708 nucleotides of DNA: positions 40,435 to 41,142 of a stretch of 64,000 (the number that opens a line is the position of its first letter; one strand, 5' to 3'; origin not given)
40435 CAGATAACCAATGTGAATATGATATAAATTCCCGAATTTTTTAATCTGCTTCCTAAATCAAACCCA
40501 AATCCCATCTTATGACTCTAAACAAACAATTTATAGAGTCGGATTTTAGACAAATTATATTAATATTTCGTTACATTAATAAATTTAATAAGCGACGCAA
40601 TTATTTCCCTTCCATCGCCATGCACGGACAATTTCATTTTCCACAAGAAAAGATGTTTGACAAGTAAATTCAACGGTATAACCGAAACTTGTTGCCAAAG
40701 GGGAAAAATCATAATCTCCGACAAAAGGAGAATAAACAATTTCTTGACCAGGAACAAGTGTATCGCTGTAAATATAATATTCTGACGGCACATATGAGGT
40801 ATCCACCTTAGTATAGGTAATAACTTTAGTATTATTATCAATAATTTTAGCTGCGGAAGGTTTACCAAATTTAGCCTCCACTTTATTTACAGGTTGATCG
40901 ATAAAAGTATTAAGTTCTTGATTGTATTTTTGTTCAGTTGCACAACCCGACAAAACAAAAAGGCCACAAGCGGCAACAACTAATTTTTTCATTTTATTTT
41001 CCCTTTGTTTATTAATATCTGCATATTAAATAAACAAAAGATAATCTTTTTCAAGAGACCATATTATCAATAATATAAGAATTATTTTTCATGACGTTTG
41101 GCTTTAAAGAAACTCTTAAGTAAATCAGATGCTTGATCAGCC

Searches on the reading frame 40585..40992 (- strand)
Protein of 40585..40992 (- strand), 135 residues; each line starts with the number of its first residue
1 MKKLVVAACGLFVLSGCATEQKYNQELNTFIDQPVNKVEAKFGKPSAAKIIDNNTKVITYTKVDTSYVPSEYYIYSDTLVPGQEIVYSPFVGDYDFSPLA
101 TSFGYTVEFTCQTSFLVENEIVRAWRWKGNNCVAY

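Call 80: search_protein_families(library=pfam, proteins=[window:40585-40992:-], max_evalue=0.5)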
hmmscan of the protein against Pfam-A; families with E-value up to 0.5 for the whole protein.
window:40585-40992:- (135 aa): 4 families
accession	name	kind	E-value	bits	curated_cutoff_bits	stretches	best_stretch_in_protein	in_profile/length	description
PF11429.13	Colicin_D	-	0.0042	17.8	25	1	17-73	20-75/84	Colicin D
PF20101.4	DUF6491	-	0.031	14.8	27.5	1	2-64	3-57/138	Family of unknown function (DUF6491)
PF05211.17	NLBH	-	0.081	12.9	24.6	1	19-55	138-174/254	Neuraminyllactose-binding hemagglutinin precursor (NLBH)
PF24197.1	DUF7422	-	0.14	12.7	27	0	39-76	29-66/69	Family of unknown function (DUF7422)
